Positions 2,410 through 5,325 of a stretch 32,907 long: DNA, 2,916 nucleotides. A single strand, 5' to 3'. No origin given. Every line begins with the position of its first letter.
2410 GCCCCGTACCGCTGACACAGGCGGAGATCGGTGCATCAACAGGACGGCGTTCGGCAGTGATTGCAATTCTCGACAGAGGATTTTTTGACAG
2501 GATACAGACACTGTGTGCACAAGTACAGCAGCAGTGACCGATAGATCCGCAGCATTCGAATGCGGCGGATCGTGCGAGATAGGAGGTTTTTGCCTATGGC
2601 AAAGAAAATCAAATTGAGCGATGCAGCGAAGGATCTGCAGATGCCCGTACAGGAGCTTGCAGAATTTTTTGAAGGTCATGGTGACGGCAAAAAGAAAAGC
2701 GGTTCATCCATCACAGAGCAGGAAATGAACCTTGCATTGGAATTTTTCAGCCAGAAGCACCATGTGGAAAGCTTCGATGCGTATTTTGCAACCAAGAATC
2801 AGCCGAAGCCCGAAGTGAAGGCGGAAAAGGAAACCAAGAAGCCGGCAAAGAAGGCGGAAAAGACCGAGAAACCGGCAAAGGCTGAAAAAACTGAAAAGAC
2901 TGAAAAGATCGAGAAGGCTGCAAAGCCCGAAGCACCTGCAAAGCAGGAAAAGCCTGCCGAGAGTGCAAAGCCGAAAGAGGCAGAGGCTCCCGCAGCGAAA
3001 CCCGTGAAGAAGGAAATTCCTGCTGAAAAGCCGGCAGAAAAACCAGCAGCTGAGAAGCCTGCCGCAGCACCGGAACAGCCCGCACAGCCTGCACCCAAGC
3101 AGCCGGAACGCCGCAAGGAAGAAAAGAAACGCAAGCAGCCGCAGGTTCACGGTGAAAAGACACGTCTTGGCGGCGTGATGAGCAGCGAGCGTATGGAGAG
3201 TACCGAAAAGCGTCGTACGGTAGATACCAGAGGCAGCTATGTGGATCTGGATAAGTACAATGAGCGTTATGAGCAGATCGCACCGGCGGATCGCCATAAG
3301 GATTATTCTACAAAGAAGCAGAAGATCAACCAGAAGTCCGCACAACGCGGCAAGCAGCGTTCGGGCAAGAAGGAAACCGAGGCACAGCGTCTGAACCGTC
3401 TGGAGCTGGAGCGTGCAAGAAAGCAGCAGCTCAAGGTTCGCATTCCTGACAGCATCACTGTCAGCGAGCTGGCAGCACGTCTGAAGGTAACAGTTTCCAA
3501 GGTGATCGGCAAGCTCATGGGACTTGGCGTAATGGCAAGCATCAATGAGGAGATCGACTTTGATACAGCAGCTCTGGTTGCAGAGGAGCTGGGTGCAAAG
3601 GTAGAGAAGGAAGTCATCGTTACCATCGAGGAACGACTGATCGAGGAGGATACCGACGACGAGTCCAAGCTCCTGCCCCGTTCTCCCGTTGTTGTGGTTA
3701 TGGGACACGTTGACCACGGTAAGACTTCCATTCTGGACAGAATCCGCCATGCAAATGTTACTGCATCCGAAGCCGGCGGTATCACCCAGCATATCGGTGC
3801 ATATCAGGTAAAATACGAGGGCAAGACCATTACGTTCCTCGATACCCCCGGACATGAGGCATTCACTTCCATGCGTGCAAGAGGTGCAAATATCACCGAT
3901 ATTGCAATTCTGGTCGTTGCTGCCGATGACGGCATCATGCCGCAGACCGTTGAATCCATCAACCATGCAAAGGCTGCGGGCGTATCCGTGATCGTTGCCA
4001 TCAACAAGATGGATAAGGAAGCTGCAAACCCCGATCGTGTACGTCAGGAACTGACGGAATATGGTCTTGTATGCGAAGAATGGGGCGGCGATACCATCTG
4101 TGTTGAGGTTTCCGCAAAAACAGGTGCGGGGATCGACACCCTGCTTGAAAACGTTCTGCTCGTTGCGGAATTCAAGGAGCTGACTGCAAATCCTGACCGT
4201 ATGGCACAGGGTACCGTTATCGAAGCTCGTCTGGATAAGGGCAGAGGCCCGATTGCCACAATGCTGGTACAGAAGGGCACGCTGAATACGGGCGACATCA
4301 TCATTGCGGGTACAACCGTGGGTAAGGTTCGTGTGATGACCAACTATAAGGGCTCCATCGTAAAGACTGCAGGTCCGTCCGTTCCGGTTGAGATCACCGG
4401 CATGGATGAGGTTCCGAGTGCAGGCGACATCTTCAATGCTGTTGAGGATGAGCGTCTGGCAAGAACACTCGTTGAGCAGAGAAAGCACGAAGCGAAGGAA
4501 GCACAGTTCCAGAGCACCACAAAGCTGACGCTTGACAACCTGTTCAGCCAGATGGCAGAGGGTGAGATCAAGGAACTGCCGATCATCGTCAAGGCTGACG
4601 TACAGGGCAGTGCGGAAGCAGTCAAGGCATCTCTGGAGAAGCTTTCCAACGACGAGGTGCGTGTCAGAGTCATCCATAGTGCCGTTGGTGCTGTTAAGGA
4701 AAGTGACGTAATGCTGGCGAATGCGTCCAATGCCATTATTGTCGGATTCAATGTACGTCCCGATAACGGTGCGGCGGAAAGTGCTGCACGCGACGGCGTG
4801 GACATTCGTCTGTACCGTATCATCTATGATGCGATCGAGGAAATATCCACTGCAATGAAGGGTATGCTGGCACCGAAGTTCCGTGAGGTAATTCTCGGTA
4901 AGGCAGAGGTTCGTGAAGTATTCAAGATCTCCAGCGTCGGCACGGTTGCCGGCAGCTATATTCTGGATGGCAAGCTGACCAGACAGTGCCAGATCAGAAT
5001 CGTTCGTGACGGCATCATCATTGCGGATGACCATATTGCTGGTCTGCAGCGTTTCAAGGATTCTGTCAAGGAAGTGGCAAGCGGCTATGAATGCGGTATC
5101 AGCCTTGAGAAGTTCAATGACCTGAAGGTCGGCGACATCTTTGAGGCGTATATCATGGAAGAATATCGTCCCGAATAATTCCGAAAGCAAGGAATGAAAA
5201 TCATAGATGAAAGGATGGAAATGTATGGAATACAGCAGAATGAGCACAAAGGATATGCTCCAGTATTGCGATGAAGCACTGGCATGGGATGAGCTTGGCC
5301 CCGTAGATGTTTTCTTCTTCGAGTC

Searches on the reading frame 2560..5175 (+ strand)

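Call 49: search_protein_families(library=pfam, proteins=[window:2560-5175:+], max_evalue=0.00001)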
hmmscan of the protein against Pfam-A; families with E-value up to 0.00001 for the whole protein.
window:2560-5175:+ (872 aa): 6 families
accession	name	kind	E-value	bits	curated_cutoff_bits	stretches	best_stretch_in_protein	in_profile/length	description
PF11987.13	IF-2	-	5e-46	155.9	27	1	649-762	3-116/117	Translation-initiation factor 2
PF00009.33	GTP_EFTU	-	2.3e-35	122.3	26.5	1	377-533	5-183/188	Elongation factor Tu GTP binding domain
PF22042.2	EF-G_D2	-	1.2e-28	99.5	27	1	549-627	2-83/84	Elongation factor G domain 2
PF04760.21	IF2_N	-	1.2e-18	67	25.3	1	297-346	2-52/53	Translation initiation factor IF-2, N-terminal region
PF01926.29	MMR_HSR1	-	2.4e-11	44.2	21.9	1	378-483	2-113/113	50S ribosome-binding GTPase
PF00071.28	Ras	-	6.7e-07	29.5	21.6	1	378-532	2-156/162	Ras family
